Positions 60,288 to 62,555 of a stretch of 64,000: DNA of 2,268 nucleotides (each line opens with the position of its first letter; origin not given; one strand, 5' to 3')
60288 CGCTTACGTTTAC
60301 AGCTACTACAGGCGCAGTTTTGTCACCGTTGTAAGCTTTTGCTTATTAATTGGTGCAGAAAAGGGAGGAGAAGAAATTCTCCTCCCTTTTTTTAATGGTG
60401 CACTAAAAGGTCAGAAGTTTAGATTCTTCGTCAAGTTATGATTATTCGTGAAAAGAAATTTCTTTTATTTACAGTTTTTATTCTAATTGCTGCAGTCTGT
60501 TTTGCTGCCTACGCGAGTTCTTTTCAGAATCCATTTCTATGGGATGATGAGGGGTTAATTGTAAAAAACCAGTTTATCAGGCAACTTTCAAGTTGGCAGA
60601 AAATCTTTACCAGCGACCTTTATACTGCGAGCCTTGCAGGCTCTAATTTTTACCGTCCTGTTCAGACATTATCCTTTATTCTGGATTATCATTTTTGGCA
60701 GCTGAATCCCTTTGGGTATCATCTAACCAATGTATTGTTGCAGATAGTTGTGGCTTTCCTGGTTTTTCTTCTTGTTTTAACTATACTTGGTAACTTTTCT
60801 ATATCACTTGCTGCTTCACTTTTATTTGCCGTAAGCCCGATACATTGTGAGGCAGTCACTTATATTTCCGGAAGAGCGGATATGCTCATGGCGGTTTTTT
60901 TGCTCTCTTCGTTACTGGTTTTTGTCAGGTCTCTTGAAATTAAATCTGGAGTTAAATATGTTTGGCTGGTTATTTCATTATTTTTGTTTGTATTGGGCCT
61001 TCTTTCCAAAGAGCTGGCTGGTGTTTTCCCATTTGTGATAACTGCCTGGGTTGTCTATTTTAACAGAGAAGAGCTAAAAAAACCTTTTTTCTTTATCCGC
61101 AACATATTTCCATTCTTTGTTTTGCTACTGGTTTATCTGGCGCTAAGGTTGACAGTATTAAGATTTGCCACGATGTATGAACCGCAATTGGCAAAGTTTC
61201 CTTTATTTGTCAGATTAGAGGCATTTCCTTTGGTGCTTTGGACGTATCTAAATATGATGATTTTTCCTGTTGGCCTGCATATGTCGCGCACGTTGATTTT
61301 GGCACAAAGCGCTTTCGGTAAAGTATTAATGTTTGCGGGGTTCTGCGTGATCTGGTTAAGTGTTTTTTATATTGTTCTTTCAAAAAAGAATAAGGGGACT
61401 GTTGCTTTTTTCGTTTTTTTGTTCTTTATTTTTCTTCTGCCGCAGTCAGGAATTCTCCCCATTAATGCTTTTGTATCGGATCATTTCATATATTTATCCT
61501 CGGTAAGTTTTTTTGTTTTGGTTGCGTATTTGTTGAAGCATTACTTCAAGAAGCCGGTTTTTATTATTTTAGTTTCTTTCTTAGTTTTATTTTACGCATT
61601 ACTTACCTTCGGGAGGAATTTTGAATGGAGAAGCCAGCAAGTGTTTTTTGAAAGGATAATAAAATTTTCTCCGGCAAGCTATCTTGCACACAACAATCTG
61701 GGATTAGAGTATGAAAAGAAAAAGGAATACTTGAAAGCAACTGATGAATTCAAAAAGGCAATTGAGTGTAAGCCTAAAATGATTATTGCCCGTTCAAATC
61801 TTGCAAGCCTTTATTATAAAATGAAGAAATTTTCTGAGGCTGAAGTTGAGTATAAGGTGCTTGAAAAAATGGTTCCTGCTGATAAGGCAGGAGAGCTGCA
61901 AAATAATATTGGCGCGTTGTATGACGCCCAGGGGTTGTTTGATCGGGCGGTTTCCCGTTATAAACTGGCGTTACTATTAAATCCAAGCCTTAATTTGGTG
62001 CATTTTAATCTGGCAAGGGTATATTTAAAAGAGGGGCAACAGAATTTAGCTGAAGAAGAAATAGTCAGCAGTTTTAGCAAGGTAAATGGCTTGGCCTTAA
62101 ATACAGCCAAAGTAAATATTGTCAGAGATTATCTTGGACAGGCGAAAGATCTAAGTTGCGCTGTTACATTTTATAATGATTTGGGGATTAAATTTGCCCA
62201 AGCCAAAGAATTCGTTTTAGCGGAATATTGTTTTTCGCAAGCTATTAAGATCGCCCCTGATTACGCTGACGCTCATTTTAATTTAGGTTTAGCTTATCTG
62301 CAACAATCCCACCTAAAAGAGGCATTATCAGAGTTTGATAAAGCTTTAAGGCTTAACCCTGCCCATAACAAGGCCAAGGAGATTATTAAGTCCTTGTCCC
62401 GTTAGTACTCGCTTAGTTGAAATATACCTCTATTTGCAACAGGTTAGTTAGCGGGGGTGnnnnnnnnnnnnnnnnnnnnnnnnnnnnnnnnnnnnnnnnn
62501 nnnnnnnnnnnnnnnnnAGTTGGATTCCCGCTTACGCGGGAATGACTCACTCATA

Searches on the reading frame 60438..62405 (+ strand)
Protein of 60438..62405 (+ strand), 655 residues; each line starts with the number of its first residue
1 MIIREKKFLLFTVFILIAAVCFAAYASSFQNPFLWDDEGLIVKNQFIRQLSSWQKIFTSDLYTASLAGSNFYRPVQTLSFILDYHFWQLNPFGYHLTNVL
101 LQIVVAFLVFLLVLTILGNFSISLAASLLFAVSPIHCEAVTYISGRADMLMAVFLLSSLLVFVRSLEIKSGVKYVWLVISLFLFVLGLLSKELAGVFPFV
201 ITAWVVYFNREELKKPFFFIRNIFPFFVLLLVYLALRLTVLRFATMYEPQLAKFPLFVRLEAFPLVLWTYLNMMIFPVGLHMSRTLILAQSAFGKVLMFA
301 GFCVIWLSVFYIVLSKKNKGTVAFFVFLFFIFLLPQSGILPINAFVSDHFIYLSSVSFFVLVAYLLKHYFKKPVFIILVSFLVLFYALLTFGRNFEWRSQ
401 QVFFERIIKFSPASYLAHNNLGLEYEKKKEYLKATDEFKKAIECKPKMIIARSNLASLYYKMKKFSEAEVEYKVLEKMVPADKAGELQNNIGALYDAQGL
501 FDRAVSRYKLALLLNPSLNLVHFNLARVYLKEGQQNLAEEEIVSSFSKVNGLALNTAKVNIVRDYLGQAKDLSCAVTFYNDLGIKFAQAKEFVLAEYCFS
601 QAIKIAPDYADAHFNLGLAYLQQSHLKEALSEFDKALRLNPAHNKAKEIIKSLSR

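Call 53: search_protein_families(library=pfam, proteins=[window:60438-62405:+], max_evalue=0.00001)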
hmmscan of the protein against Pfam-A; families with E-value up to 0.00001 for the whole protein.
window:60438-62405:+ (655 aa): 12 families
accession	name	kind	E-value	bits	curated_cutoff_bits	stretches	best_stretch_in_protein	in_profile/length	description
PF00515.34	TPR_1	-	3.9e-26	90.2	27.8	1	610-641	1-32/34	Tetratricopeptide repeat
PF07719.23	TPR_2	-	7.8e-25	85.3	27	1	610-643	1-34/34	Tetratricopeptide repeat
PF13414.12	TPR_11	-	1.3e-18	66.8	26.8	1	598-623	16-41/42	TPR repeat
PF13431.12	TPR_17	-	2e-15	56.1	24.4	0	598-630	1-33/34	Tetratricopeptide repeat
PF13181.12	TPR_8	-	1.5e-14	53.3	25.7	0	610-643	1-34/34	Tetratricopeptide repeat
PF13432.12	TPR_16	-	7.6e-13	49.1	32.7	1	596-642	17-63/65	Tetratricopeptide repeat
PF14559.12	TPR_19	-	1.6e-12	48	25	0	588-643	3-58/68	Tetratricopeptide repeat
PF13424.12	TPR_12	-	9.7e-11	42.2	30.1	0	579-639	6-74/77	Tetratricopeptide repeat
PF24575.1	TPR_Slam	-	2.8e-07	31.3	35.2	0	492-541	54-103/104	Surface lipoprotein assembly modifier, N-terminal TPR repeats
PF13176.12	TPR_7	-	5.3e-07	29.7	27.9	0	490-515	4-29/36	Tetratricopeptide repeat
PF13371.12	TPR_9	-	1.8e-06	28.3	35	0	587-649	6-68/73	Tetratricopeptide repeat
PF13428.12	TPR_14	-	2.6e-06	28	23.5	0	611-644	2-35/44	Tetratricopeptide repeat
